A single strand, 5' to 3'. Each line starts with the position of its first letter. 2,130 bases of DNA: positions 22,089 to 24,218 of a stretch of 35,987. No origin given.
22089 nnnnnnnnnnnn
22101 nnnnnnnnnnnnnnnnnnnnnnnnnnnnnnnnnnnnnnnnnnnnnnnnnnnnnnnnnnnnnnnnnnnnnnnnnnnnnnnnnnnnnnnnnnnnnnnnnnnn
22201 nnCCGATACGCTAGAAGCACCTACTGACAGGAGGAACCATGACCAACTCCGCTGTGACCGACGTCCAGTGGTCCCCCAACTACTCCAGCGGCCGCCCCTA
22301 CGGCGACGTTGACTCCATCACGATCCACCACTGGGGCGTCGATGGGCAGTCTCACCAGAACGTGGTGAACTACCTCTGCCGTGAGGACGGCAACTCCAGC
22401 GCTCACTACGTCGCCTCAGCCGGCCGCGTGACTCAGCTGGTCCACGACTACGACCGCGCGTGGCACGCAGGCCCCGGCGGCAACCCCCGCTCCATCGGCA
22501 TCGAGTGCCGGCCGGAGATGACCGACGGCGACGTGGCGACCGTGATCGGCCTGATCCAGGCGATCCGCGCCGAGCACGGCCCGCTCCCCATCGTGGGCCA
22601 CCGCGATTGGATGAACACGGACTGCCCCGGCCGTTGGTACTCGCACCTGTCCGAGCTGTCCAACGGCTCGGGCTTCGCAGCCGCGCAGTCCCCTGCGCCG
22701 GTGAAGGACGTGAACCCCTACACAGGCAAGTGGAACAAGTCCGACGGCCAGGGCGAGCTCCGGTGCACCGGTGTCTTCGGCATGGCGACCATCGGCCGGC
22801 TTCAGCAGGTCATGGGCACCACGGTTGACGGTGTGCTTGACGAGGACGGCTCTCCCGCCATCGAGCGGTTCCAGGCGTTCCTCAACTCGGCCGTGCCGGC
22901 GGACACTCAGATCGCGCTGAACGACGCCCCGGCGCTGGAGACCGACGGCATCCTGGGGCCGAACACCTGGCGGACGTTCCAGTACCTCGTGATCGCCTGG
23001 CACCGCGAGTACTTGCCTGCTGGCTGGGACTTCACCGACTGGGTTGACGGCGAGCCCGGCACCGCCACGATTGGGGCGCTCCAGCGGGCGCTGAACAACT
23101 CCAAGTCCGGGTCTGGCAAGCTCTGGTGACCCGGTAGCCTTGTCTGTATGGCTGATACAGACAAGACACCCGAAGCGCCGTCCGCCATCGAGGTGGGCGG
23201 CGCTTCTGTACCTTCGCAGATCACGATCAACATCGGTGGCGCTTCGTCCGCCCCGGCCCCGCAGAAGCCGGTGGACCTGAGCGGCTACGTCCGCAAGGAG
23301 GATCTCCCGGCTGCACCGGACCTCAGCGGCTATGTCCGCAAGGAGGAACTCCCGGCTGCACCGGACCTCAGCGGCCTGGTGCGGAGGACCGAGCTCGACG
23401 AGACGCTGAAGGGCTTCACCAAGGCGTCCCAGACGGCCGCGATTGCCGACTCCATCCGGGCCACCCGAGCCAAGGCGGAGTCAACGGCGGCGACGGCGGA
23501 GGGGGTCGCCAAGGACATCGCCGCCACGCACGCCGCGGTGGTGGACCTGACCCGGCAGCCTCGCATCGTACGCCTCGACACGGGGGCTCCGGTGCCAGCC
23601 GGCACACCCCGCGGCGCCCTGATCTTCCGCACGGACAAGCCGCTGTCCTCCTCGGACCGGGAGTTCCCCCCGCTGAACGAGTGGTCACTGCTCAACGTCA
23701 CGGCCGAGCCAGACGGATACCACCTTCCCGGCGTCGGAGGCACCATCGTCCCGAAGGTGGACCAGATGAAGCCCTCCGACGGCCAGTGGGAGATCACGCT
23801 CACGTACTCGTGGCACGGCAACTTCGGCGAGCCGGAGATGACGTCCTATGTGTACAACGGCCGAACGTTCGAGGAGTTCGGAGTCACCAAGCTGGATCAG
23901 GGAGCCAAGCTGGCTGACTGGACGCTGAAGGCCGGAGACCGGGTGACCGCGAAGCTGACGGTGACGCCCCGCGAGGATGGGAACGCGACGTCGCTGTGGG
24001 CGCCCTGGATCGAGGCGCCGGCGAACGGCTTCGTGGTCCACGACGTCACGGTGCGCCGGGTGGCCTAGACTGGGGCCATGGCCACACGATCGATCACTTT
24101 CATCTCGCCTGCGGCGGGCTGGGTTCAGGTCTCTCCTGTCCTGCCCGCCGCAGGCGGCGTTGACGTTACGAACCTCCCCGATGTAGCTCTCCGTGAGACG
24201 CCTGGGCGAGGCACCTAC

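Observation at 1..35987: A sortase-anchored adhesin gene is split across the two ends of the window, so the replicon is circularly permuted or circular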

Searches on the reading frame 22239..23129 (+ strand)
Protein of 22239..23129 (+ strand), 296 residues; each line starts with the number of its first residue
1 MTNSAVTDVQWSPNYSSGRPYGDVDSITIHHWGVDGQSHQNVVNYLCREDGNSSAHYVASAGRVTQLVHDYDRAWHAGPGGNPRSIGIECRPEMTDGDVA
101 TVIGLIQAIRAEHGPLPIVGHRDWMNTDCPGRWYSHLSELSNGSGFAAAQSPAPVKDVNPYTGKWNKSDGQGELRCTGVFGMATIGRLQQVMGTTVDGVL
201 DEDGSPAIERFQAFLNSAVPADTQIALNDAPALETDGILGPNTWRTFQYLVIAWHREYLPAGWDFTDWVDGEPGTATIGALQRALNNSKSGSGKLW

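Call 20: search_protein_families(library=phrogs, max_evalue=0.001, proteins=[window:22239-23129:+])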
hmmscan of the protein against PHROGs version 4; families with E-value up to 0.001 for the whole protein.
window:22239-23129:+ (296 aa): 16 families
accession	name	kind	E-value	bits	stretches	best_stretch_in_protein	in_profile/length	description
phrog_4018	-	lysis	1.5e-39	137.4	1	18-142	25-151/285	amidase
phrog_7470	-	lysis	1.5e-21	77.7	1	29-134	374-483/532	amidase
phrog_7698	-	lysis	1.6e-20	75.1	1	1-143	1-152/316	endolysin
phrog_1493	-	lysis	2.9e-19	70.5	1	9-212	16-223/394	endolysin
phrog_14048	-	lysis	3.4e-19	70.7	1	14-217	17-244/305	endolysin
phrog_1794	-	lysis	1e-14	55.7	1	13-136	43-185/336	amidase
phrog_9611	-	lysis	1.3e-14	55.4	1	19-136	18-154/246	endolysin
phrog_833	-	lysis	1.4e-14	55.4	1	15-136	21-154/294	endolysin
phrog_670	-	lysis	3.8e-13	50.2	1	7-134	94-237/596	endolysin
phrog_19265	-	unknown function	1.6e-12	48.7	1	10-131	10-142/293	-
phrog_2338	-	lysis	1.1e-10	42.4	1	15-137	18-152/346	endolysin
phrog_3088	-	lysis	1.5e-06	29.2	1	25-135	25-145/248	amidase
phrog_20388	-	lysis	3.4e-05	24.1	1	1-95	184-278/527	endolysin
phrog_5182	-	lysis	0.00012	22.8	1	23-98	34-115/321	endolysin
phrog_18955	-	unknown function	0.00017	21.3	1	27-131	299-417/483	-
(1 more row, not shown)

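Call 64: search_protein_families(library=pfam, max_evalue=0.01, proteins=[window:22239-23129:+])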
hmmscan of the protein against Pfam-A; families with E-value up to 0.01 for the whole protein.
window:22239-23129:+ (296 aa): 2 families
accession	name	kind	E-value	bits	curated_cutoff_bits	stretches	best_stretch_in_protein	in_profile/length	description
PF01510.30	Amidase_2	-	2.8e-18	67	26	1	22-132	3-131/131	N-acetylmuramoyl-L-alanine amidase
PF01471.23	PG_binding_1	-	0.00041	20.9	23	0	185-202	34-51/57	Putative peptidoglycan binding domain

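Call 65: find_homologous_proteins(query=window:22239-23129:+, max_evalue=1e-20)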
Query window:22239-23129:+ (296 aa): 378 proteins with E <= 1e-20 among 1884 candidates; the best 120 are listed.
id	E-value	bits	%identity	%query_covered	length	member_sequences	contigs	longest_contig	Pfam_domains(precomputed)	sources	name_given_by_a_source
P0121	7.4e-203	691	99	100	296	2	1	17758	PF01510.31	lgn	-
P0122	4.7e-202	688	98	100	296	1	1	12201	PF01510.31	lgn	-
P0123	9.2e-202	687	98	100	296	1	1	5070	PF01510.31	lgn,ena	-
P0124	4.1e-201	685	98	100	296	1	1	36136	PF01510.31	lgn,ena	-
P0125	1.3e-200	683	97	100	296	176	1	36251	PF01510.31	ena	-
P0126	1.1e-199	680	97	100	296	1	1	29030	PF01510.31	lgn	-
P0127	7.3e-199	677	97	100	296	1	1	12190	PF01510.31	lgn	-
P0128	1.5e-198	677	97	100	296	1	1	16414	PF01510.31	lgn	-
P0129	6.1e-198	674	96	100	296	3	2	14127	PF01510.31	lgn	-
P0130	7.2e-198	674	96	100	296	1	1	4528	PF01510.31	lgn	-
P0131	1.5e-197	673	96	100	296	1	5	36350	PF01510.31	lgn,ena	-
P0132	5.1e-197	671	95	100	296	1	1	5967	PF01510.31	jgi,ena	-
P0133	1.0e-196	670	95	100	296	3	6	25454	PF01510.31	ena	-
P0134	1.3e-196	670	96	100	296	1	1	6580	PF01510.31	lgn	-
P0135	1.6e-196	670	96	100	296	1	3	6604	PF01510.31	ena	-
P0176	1.9e-171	587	84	100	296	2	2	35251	PF01510.31,PF01471.24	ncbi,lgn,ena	-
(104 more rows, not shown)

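Call 66: find_encoding_contigs(protein=P0176, flank=10000, max_places=4)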
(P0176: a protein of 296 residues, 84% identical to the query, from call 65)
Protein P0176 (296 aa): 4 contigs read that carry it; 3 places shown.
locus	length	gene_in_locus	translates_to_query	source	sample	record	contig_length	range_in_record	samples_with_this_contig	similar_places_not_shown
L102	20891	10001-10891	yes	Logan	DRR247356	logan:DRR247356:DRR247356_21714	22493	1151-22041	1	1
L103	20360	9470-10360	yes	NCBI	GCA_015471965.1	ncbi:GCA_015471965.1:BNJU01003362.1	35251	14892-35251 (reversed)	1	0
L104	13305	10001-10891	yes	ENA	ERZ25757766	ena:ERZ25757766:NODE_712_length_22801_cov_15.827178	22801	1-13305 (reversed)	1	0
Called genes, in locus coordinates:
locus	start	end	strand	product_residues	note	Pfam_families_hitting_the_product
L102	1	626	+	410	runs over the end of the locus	PF05065:Phage_capsid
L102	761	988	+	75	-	-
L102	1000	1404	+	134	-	-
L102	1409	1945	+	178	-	-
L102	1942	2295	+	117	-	-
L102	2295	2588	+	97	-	-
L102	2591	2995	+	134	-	-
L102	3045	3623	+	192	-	-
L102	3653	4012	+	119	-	-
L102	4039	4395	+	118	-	-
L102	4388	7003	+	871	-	PF20155:TMP_3 (faint), PF10145:PhageMin_Tail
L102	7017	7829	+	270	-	-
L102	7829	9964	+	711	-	-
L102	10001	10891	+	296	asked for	PF01510:Amidase_2, PF01471:PG_binding_1 (faint)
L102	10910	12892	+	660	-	PF13472:Lipase_GDSL_2 (faint)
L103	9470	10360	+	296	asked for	PF01510:Amidase_2, PF01471:PG_binding_1 (faint)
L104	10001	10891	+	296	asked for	PF01510:Amidase_2, PF01471:PG_binding_1 (faint)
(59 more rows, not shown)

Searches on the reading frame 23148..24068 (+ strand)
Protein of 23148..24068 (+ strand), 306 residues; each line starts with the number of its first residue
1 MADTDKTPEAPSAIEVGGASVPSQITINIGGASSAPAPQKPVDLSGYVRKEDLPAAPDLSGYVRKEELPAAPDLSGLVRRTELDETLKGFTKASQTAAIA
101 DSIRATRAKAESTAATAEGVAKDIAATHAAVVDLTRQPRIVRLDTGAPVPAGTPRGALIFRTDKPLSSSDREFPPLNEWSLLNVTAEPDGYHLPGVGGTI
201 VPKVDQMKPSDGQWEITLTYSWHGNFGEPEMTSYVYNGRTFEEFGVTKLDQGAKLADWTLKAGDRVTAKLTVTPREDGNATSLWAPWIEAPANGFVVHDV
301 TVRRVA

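Call 20: search_protein_families(library=phrogs, max_evalue=0.001, proteins=[window:23148-24068:+])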
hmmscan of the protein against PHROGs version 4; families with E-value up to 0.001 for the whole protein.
window:23148-24068:+ (306 aa): 0 families

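Call 21: search_protein_families(library=pfam, max_evalue=0.01, proteins=[window:23148-24068:+])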
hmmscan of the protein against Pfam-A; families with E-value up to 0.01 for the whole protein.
window:23148-24068:+ (306 aa): 0 families

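Call 67: search_protein_families(library=ncbifam, max_evalue=1, proteins=[window:23148-24068:+])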
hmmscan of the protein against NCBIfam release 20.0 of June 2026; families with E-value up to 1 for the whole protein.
window:23148-24068:+ (306 aa): 0 families
